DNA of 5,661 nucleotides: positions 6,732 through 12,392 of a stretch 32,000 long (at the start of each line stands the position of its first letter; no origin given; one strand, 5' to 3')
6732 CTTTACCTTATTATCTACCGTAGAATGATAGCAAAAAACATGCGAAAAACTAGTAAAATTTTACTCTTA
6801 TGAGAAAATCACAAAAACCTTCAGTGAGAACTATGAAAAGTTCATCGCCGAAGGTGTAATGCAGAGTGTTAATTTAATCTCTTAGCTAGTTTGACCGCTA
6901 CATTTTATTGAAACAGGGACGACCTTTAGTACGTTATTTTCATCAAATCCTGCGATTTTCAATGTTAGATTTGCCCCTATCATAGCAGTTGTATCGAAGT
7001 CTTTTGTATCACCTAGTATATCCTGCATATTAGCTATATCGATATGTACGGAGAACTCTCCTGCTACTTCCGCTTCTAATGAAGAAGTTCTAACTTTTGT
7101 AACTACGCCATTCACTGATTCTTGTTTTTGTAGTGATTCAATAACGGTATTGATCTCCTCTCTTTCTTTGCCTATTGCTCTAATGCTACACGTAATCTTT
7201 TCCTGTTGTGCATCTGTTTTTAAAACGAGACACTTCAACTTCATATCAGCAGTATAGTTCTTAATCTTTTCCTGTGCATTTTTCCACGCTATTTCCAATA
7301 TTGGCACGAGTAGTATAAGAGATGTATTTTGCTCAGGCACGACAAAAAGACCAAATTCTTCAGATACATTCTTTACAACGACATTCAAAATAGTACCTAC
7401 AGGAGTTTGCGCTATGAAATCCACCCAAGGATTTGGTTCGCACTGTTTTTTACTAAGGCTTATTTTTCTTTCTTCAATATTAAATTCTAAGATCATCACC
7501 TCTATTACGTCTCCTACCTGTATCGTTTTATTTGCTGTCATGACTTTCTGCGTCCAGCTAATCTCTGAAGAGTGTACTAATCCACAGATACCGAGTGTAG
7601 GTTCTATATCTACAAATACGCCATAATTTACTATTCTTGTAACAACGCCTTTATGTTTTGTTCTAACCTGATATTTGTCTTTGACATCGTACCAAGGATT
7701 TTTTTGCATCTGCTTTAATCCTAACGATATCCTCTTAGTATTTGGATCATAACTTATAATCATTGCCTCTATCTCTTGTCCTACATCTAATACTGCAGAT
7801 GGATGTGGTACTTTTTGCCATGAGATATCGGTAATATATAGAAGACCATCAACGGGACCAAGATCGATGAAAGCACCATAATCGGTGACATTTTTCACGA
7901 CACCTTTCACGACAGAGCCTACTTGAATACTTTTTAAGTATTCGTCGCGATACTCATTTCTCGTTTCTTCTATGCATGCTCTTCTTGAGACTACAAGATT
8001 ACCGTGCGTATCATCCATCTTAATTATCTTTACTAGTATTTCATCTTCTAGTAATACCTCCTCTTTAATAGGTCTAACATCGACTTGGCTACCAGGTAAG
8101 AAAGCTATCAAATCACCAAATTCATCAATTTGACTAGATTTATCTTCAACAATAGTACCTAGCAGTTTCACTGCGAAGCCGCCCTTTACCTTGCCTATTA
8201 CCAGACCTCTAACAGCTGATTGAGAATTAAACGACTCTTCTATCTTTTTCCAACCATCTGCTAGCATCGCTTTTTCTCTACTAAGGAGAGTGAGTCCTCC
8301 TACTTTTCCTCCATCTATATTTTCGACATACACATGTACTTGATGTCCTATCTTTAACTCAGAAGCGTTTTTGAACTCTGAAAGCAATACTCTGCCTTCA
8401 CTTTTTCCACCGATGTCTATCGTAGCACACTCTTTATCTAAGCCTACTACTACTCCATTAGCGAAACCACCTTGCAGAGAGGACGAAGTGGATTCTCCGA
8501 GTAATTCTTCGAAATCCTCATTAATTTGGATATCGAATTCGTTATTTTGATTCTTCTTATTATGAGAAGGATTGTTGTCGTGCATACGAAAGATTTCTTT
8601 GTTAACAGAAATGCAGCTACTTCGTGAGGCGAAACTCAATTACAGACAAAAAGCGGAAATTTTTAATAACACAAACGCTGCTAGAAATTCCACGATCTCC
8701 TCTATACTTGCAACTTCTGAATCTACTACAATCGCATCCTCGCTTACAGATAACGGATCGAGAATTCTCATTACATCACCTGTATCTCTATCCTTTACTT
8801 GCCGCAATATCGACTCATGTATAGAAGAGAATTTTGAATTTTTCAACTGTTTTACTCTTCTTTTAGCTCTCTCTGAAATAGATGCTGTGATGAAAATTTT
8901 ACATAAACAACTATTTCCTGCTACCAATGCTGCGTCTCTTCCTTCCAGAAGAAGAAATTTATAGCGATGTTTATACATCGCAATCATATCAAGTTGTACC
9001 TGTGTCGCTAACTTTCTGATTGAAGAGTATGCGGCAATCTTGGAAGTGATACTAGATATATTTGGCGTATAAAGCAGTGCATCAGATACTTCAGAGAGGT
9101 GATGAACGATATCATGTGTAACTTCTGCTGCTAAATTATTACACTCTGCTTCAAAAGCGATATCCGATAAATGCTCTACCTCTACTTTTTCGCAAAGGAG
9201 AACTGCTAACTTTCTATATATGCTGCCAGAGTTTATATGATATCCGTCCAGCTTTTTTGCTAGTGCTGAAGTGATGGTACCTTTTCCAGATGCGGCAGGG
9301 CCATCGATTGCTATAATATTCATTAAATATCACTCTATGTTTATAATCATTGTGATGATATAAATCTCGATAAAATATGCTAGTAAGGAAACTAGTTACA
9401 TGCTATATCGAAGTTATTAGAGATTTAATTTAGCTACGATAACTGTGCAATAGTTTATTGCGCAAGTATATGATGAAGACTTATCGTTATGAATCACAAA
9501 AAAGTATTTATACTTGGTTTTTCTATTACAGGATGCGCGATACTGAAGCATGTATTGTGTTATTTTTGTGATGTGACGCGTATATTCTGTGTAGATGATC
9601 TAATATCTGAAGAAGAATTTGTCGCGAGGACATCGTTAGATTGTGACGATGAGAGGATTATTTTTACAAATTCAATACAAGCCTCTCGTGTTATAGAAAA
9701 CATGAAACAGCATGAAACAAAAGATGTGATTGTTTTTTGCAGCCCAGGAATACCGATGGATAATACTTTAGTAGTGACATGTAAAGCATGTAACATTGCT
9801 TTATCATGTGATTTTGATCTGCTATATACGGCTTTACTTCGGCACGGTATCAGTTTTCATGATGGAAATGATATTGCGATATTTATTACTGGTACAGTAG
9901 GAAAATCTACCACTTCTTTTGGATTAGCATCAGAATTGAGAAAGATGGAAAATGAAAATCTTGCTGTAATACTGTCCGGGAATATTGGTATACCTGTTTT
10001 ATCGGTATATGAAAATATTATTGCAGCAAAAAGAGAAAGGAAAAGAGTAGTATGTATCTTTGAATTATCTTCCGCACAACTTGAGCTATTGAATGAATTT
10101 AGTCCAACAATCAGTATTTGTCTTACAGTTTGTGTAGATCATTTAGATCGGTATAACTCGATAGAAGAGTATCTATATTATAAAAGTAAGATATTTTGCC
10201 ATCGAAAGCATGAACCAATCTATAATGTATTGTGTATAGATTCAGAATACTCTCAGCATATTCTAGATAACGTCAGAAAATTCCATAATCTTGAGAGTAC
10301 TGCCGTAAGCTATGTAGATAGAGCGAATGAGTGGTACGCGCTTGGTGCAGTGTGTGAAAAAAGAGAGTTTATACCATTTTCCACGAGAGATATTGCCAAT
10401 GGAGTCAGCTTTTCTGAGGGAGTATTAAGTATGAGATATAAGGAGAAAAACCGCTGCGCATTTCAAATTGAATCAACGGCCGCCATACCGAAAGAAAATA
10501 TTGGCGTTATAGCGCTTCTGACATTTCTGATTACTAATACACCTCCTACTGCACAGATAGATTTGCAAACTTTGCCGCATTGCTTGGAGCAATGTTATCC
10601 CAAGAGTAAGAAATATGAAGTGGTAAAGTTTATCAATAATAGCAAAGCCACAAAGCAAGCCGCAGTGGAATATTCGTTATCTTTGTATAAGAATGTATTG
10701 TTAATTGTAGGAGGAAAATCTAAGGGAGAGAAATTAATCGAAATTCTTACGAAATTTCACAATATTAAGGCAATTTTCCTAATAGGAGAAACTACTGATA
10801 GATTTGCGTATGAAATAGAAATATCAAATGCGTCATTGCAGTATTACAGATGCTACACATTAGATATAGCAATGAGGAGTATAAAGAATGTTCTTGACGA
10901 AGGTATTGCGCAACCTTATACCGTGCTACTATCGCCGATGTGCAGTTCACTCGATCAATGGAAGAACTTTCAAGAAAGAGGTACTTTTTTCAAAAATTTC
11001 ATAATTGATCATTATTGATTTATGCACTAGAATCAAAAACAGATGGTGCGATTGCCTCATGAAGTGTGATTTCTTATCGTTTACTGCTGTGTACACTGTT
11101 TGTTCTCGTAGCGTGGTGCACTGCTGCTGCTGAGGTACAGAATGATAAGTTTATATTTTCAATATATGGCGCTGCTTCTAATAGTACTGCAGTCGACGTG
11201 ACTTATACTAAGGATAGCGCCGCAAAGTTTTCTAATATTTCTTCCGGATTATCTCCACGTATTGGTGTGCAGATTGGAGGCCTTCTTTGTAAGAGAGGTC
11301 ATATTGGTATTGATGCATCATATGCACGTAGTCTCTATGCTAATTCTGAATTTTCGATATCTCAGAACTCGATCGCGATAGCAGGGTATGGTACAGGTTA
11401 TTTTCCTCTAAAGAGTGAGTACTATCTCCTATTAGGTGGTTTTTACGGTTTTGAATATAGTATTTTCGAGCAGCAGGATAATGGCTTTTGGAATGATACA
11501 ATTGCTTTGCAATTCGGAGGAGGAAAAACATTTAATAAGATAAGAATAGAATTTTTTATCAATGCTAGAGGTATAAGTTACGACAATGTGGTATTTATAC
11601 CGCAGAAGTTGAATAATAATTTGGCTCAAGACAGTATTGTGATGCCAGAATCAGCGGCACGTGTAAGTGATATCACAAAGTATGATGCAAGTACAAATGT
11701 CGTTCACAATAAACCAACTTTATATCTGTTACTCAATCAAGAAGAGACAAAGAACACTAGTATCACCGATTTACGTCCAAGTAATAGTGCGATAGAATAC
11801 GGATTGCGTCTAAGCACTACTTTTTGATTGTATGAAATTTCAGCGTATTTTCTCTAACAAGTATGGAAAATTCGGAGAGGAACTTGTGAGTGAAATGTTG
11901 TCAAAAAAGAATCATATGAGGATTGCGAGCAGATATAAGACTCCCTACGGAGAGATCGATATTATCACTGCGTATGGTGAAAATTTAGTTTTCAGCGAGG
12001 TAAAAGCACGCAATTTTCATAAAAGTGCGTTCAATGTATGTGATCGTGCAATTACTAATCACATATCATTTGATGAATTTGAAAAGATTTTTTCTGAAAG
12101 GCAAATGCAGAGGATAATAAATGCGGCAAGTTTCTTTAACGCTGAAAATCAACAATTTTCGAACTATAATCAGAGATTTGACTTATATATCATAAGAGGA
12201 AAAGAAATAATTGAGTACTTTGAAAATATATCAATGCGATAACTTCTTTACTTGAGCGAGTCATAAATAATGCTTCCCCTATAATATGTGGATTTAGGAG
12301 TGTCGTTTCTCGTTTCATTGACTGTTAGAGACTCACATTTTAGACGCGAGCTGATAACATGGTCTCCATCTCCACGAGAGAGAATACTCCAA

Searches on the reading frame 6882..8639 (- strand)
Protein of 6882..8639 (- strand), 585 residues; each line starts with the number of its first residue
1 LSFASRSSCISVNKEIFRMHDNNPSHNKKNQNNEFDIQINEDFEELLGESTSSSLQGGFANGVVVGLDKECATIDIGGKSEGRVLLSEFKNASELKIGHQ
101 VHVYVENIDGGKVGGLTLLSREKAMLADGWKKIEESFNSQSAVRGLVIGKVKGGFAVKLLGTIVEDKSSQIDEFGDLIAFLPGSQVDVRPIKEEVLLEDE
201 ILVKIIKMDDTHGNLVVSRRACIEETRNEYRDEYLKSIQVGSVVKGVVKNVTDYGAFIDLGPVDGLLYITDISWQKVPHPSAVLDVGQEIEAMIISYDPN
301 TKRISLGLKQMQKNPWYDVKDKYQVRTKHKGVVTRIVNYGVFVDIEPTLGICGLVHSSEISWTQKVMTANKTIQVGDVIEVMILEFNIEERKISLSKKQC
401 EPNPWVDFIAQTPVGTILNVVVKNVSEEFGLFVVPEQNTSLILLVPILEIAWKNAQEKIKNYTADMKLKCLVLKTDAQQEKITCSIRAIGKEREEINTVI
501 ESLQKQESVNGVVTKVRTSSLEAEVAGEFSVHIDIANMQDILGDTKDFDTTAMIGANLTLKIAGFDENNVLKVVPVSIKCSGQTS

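Call 49: search_protein_families(library=pfam, proteins=[window:6882-8639:-], max_evalue=0.00001)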
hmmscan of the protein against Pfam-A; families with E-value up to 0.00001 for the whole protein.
window:6882-8639:- (585 aa): 2 families
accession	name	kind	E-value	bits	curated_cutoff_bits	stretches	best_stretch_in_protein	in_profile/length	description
PF00575.29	S1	-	4.9e-49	165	22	2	239-309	3-74/74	S1 RNA binding domain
PF23459.1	S1_RRP5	-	3.1e-12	47.3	27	0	239-306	2-70/72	RRP5 S1 domain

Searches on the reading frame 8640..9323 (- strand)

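Call 49: search_protein_families(library=pfam, proteins=[window:8640-9323:-], max_evalue=0.00001)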
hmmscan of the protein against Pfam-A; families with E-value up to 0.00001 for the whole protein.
window:8640-9323:- (227 aa): 3 families
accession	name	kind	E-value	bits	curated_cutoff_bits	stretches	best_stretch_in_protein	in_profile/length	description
PF02224.24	Cytidylate_kin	-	2.8e-43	148.6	26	1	4-215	1-206/211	Cytidylate kinase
PF13189.12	Cytidylate_kin2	-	2.9e-06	28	28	1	3-163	1-134/176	Cytidylate kinase-like family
PF13238.12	AAA_18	-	3.9e-06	27.8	29.4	1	4-163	1-115/128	AAA domain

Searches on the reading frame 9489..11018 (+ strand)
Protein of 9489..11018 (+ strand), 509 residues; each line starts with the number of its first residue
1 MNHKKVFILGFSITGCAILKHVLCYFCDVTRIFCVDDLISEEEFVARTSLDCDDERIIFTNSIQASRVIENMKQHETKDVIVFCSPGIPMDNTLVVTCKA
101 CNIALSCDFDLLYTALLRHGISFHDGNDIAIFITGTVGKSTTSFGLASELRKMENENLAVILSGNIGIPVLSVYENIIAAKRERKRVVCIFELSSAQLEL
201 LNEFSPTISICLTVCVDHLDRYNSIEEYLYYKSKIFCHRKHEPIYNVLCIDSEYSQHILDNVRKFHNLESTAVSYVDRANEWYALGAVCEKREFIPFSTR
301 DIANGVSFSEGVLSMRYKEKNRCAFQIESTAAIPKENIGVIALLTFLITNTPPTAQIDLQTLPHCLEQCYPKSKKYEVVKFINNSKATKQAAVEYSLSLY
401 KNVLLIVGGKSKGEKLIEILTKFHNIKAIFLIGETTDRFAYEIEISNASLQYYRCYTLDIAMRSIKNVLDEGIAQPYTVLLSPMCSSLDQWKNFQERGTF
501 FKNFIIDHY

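Call 49: search_protein_families(library=pfam, proteins=[window:9489-11018:+], max_evalue=0.00001)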
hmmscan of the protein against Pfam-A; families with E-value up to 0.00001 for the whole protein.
window:9489-11018:+ (509 aa): 1 family
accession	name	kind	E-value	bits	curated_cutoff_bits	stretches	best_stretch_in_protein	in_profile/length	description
PF08245.18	Mur_ligase_M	-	5e-14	53.2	24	1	133-267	1-140/200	Mur ligase middle domain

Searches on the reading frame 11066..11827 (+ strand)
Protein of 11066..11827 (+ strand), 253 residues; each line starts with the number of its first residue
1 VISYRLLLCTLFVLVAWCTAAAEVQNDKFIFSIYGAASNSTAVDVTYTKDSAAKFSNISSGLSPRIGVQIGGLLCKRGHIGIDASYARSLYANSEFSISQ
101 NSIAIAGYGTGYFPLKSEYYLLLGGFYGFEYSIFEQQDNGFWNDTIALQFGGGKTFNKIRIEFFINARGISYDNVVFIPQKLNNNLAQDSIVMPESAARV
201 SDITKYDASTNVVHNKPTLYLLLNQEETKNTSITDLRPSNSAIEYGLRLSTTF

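Call 49: search_protein_families(library=pfam, proteins=[window:11066-11827:+], max_evalue=0.00001)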
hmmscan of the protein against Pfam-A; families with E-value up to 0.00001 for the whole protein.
window:11066-11827:+ (253 aa): 0 families

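Call 51: search_protein_families(library=ncbifam, proteins=[window:11066-11827:+], max_evalue=1e-10)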
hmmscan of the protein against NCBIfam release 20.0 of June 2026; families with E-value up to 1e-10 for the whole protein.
window:11066-11827:+ (253 aa): 0 families

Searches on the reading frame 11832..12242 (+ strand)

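Call 49: search_protein_families(library=pfam, proteins=[window:11832-12242:+], max_evalue=0.00001)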
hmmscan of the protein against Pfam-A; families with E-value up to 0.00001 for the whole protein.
window:11832-12242:+ (136 aa): 1 family
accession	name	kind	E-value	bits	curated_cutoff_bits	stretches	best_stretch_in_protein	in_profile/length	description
PF02021.23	UPF0102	-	4.8e-13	49.7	23.6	1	15-119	1-78/80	Uncharacterised protein family UPF0102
